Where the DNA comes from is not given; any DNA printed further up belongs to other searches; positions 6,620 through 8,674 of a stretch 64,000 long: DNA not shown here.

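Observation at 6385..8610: AT-rich horizontally acquired island immediately downstream of dnaE encoding a 584-aa PD-(D/E)xK-motif protein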

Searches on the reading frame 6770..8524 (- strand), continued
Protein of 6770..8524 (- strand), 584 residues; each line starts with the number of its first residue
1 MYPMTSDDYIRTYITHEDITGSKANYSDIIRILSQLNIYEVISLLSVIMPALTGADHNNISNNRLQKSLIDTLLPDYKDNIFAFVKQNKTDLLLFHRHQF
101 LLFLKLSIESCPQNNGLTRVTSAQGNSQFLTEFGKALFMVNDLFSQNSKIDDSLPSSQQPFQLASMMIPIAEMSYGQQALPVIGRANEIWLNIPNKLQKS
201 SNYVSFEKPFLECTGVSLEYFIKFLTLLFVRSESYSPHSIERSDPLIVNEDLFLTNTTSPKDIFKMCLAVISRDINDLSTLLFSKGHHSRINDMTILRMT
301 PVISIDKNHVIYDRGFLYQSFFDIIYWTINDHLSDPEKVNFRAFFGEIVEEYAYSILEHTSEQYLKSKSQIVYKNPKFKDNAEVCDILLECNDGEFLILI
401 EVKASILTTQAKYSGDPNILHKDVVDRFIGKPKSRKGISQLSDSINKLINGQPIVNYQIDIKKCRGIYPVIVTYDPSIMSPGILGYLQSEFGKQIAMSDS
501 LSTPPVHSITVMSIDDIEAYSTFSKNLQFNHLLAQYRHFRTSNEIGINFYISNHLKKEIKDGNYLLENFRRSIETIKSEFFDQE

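Call 59: fold_search(model_id=the predicted structure, library=pdb)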
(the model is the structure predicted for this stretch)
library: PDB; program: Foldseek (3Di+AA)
matches with E <= 10: 252; with E <= 0.001: 1
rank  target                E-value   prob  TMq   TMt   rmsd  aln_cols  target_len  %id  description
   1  9wuf                  3.3e-05  1.00  0.27  0.16  13.5       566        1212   12  Cryo-EM structure of Upx (released 2026-02-11)
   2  7xn7_m                2.5e-02  0.14  0.11  0.07  32.0       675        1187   12  RNA polymerase II elongation complex containing Spt4/5, Elf1, Spt6, Spn1 and Paf1C (released 2022-09-07)
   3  9wms_m                6.9e-02  0.11  0.11  0.07  32.0       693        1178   10  Co-transcriptional histone H3K36 methylation complex containing RNA polymerase II elongation complex, Set2, and the up (released 2025-12-24)
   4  9c1m_G                1.1e-01  0.54  0.14  0.18  14.8       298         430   10  HerA-DUF assembly 1 (released 2025-06-04)
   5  7dnz_A                2.1e-01  0.04  0.08  0.08  28.4       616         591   10  Cryo-EM structure of the human ABCB6 (Hemin and GSH-bound) (released 2022-06-22)
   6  7o6b                  2.4e-01  0.07  0.11  0.08  32.4       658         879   11  Cooperation between the intrinsically disordered and ordered regions of Spt6 regulates nucleosome and Pol II CTD binding (released 2022-04-20)
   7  2yjf_C                4.1e-01  0.18  0.11  0.16  21.1       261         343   11  Oligomeric assembly of actin bound to MRTF-A (released 2011-07-06)
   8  6djb_A                4.7e-01  0.03  0.09  0.08  29.1       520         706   11  Structure of human Volume Regulated Anion Channel composed of SWELL1 (LRRC8A) (released 2018-08-15)
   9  9rtt_M                4.7e-01  0.03  0.09  0.06  32.2       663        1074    9  Activated Elongation Complex with IWS1 and ELOF1 (released 2025-09-03)
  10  1xmx                  4.9e-01  0.20  0.12  0.17  15.4       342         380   10  Crystal structure of protein VC1899 from Vibrio cholerae (released 2004-11-16)
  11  7c2f_C                5.1e-01  0.23  0.10  0.15  16.8       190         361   16  Crystal Structure of the Thorarchaeota ProGel/rabbit actin complex (released 2020-08-05)
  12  5l22_B                6.6e-01  0.03  0.09  0.09  28.4       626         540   10  PrtD T1SS ABC transporter (released 2017-03-08)
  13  9nlu_F                7.2e-01  0.06  0.10  0.10  19.2       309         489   13  Y20S (Sec18-Sec17-Sec9-Sso1-Snc1) EDTA - Class 5 (released 2025-10-01)
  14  9qf2_A                7.6e-01  0.14  0.09  0.13  17.4       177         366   15  Cryo-EM structure of the fully Coronin-1B-decorated actin filament in the ADP state. (released 2025-10-08)
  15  5nbn_C                7.6e-01  0.13  0.11  0.16  22.9       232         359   15  Crystal structure of the Arp4-N-actin-Arp8-Ino80HSA module of INO80 (released 2018-08-22)
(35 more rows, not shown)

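Call 63: search_solved_structures(query=A3, max_evalue=10, show_alignments=2)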
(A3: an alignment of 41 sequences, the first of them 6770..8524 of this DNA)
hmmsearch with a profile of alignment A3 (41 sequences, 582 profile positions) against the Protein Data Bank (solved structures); distinct sequences matched with E-value up to 10: 1.
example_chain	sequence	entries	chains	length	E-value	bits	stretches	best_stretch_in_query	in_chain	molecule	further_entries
7bdv_A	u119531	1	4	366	0.062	15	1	340-403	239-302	Can2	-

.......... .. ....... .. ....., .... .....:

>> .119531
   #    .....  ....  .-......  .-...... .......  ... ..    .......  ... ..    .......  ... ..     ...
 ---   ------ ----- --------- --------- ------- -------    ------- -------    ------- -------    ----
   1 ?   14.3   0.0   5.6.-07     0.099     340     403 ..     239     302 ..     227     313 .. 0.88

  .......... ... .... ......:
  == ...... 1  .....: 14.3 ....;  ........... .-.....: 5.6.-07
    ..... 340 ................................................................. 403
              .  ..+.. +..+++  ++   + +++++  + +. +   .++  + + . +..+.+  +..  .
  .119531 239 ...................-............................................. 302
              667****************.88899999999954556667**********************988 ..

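Call 64: search_protein_families(library=ncbifam, proteins=[P0078, P0097, P0120, P0150, P0137, P0146, P0067, P0087, P0096, P0136], max_evalue=0.001)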
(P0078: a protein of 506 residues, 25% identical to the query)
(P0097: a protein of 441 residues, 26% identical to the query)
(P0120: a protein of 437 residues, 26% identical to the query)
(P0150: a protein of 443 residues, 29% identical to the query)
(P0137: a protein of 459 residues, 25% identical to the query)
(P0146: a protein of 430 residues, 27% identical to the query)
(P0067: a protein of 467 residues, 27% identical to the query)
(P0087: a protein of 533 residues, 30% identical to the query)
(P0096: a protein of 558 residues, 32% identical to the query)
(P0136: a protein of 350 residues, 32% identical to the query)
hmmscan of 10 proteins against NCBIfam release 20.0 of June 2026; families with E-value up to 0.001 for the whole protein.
P0078 (506 aa): 1 family
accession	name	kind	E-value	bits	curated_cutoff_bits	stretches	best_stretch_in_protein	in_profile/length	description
NF047931.1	antiphage_GapS1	subfamily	3.8e-22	78.8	320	1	101-348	100-338/455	GapS1 family protein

P0097 (441 aa): 1 family
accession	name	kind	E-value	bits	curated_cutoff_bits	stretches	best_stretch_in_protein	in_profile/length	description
NF047931.1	antiphage_GapS1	subfamily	2.2e-07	30.1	320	1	63-270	127-334/455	GapS1 family protein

P0120 (437 aa): 1 family
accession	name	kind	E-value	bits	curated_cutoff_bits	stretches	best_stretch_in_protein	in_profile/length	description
NF047931.1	antiphage_GapS1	subfamily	4.2e-06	25.9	320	1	69-278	130-333/455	GapS1 family protein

P0150 (443 aa): 0 families

P0137 (459 aa): 1 family
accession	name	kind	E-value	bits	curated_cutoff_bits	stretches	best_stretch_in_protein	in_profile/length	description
NF047931.1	antiphage_GapS1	subfamily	8.9e-12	44.6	320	1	74-288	125-335/455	GapS1 family protein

P0146 (430 aa): 1 family
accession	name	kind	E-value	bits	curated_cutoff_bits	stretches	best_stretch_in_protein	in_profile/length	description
NF047931.1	antiphage_GapS1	subfamily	3.7e-05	22.8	320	1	100-264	173-337/455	GapS1 family protein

P0067 (467 aa): 1 family
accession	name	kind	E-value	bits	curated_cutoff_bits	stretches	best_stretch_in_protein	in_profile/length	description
NF047931.1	antiphage_GapS1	subfamily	1e-05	24.6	320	1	182-288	225-326/455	GapS1 family protein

P0087 (533 aa): 1 family
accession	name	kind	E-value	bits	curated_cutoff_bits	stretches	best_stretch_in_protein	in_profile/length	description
NF047931.1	antiphage_GapS1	subfamily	3.8e-10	39.2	320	1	210-468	173-418/455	GapS1 family protein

P0096 (558 aa): 1 family
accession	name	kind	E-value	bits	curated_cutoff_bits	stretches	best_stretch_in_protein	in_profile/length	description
NF047931.1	antiphage_GapS1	subfamily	3.7e-05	22.8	320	1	185-401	126-338/455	GapS1 family protein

P0136 (350 aa): 1 family
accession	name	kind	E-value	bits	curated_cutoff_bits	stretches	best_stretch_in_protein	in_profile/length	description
NF047931.1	antiphage_GapS1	subfamily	3.8e-11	42.5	320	1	36-218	177-357/455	GapS1 family protein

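Call 66: find_encoding_contigs(protein=P0003, flank=8000, max_places=2)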
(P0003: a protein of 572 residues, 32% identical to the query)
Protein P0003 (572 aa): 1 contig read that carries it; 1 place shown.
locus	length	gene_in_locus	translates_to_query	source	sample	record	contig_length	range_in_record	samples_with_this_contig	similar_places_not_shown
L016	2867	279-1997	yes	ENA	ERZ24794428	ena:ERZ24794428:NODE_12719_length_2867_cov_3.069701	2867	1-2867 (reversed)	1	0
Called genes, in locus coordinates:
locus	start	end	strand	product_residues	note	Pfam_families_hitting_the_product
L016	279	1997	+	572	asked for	-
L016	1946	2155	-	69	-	-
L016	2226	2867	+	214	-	?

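Call 67: find_encoding_contigs(protein=P0004, flank=8000, max_places=2)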
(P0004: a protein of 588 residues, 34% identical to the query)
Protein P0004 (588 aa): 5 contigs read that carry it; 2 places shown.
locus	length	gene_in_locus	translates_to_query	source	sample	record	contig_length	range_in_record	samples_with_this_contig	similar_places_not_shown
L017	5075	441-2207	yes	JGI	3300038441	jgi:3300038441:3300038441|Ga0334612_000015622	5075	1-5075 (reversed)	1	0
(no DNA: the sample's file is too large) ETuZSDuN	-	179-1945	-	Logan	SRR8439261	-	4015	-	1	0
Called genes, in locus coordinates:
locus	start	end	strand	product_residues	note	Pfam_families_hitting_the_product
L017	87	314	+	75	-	-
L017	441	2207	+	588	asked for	-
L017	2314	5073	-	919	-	?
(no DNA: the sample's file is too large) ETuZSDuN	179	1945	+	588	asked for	-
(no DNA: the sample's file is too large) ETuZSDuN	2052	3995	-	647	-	-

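Call 70: find_related_loci(query=A4, collection=metagenome_contigs, flank=8000)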
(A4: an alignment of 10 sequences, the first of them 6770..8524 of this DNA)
Query A4 (584 aa) in metagenome_contigs; peptide patterns used: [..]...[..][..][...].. (x = any residue, [..] = any of these).
34 stretches matched a pattern; 7 encode a relative of the query (tblastn E <= 1e-3); 7 distinct loci.
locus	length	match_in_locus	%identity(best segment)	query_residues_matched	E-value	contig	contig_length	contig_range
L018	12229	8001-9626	25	10-559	6e-52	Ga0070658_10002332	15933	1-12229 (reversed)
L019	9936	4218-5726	22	10-538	6e-30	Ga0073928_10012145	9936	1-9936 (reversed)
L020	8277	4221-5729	22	10-538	6e-30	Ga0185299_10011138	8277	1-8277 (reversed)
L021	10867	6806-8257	23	91-577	1e-15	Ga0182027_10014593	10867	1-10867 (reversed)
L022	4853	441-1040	27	345-543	8e-12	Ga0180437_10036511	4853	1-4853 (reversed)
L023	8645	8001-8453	25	394-536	6e-9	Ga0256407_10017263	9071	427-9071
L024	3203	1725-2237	25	341-518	5e-6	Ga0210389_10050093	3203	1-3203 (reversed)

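Call 73: search_protein_families(library=pfam, alignment_id=A5, max_evalue=0.00001)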
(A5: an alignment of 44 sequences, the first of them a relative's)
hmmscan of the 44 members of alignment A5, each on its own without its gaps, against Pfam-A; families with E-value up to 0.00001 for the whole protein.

A. member 1, L018:3465-4307:+ (280 aa): 0 families

B. families by the number of members that match (of 44 scanned): 36 families (the first 25 are shown)
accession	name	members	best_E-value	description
PF13855.12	LRR_8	1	1.7e-58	Leucine rich repeat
PF01904.24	DUF72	1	5.8e-56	Protein of unknown function DUF72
PF20256.3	MoCoBD_2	1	2e-45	Molybdopterin cofactor-binding domain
PF02586.19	SRAP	1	6.9e-42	SOS response associated peptidase (SRAP)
PF11149.13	DUF2924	1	1.5e-38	Protein of unknown function (DUF2924)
PF02738.23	MoCoBD_1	1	2.2e-37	Molybdopterin cofactor-binding domain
PF12799.13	LRR_4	1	1.6e-34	Leucine Rich repeats (2 copies)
PF23598.1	LRR_14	1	1.8e-32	Leucine-rich repeat region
PF04432.18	FrhB_FdhB_C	1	3.2e-30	Coenzyme F420 hydrogenase/dehydrogenase, beta subunit C terminus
PF04230.19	PS_pyruv_trans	1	1.1e-29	Polysaccharide pyruvyl transferase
PF04909.20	Amidohydro_2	1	1.6e-28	Amidohydrolase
PF01799.25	Fer2_2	1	1.2e-27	[2Fe-2S] binding domain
PF00560.39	LRR_1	1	1.2e-25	Leucine Rich Repeat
PF01408.29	GFO_IDH_MocA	1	7.9e-25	Oxidoreductase family, NAD-binding Rossmann fold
PF01757.29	Acyl_transf_3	1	8.9e-23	Acyltransferase domain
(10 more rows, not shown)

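Call 76: find_encoding_contigs(protein=P0001, flank=10000, max_places=3)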
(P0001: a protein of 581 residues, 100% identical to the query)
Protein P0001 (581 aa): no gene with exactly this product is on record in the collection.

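Call 89: search_dna_similar(query=window:6770-8524:-, collection=phages, mode=protein, max_evalue=0.01, max_rows=10)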
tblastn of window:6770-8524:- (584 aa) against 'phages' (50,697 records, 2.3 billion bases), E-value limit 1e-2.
No match.

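Call 90: fold_search(model_id=the predicted structure, library=viral)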
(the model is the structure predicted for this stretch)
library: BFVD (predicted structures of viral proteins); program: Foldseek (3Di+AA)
matches with E <= 10: 162; with E <= 0.001: 0
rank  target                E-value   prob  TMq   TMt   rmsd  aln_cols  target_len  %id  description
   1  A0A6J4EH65            7.5e-02  0.91  0.14  0.34  16.2       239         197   10  (no name in the UniProt tables at hand)
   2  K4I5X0                9.4e-02  0.57  0.14  0.31  15.6       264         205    9  Uncharacterized protein [Salmonella phage STML-198]
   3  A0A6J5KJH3            1.4e-01  0.92  0.12  0.29   5.7       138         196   14  Uncharacterized protein [uncultured Caudovirales phage]
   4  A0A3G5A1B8            2.8e-01  0.75  0.16  0.35   6.7       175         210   12  Uncharacterized protein [Harvfovirus sp.]
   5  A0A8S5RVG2            3.0e-01  0.41  0.10  0.26  16.2       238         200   14  PD-(D/E)XK nuclease superfamily protein [Siphoviridae sp. ctHip2]
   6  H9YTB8                4.1e-01  0.77  0.16  0.33   7.1       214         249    9  (no name in the UniProt tables at hand)
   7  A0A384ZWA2            4.1e-01  0.51  0.12  0.33   7.5       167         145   13  Putative MmcB-like DNA repair protein [Dickeya phage vB_DsoM_JA13]
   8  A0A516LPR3            5.8e-01  0.10  0.12  0.15  22.7       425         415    8  (no name in the UniProt tables at hand)
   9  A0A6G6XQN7            7.2e-01  0.28  0.11  0.14   8.2       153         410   10  (no name in the UniProt tables at hand)
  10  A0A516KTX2            7.9e-01  0.33  0.15  0.28   8.9       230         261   11  (no name in the UniProt tables at hand)
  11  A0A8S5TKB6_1          8.2e-01  0.11  0.13  0.10  20.9       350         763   10  Uncharacterized protein [Podoviridae sp. ctz6O13]
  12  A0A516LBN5            1.1e+00  0.12  0.12  0.25  13.0       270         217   10  (no name in the UniProt tables at hand)
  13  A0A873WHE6            1.1e+00  0.06  0.11  0.12  20.9       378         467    7  Internal (Core) protein [Providencia phage PSTCR2]
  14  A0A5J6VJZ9            1.2e+00  0.11  0.12  0.18  16.2       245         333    9  Uncharacterized protein [Megaviridae environmental sample]
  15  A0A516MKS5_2          1.2e+00  0.03  0.09  0.06  29.4       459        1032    9  (no name in the UniProt tables at hand)
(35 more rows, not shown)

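Call 96: find_related_loci(query=A4, collection=viral_contigs, flank=8000)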
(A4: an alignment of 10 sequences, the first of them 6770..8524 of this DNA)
Query A4 (584 aa) in viral_contigs; peptide patterns used: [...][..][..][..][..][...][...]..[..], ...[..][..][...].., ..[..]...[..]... (x = any residue, [..] = any of these).
59 stretches matched a pattern; 1 encode a relative of the query (tblastn E <= 1e-3); 1 distinct loci.
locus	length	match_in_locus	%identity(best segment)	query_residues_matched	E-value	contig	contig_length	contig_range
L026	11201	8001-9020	27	197-543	4e-30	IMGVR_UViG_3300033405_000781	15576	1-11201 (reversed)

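Call 97: list_cluster_members(proteins=[P0003, P0004, P0005, P0006, P0008, P0009, P0010, P0011, P0013, P0016])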
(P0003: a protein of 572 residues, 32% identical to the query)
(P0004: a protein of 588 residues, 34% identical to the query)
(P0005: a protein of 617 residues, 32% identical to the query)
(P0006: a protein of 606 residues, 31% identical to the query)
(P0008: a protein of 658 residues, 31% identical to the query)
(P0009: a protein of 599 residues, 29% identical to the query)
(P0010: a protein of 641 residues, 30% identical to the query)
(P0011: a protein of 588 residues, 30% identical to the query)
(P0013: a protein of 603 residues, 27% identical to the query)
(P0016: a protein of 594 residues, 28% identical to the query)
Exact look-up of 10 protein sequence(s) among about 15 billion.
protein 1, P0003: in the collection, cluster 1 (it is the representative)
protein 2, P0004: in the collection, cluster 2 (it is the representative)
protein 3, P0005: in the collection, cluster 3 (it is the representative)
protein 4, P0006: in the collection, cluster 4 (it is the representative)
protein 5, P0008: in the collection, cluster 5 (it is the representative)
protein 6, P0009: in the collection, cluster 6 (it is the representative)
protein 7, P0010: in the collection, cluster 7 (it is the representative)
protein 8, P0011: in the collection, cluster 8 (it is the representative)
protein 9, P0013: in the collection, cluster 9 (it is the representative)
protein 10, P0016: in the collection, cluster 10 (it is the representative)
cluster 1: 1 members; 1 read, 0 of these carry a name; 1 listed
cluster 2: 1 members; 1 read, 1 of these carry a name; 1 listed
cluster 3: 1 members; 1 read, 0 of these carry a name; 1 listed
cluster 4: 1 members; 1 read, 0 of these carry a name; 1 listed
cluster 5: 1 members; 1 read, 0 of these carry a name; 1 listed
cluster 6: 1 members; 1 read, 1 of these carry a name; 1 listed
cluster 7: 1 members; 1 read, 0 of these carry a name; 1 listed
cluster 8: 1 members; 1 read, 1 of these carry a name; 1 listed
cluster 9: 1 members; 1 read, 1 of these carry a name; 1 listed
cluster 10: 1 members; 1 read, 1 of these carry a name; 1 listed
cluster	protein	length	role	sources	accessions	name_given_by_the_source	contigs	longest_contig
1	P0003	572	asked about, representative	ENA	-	-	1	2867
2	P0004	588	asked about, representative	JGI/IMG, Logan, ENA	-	hypothetical protein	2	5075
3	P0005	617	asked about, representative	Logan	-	-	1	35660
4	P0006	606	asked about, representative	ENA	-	-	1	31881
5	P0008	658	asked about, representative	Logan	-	-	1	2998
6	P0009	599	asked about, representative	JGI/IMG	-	hypothetical protein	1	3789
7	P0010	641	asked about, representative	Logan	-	-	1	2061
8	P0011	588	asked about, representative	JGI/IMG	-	hypothetical protein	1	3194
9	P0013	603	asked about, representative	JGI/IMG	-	hypothetical protein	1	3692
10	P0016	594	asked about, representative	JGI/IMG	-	hypothetical protein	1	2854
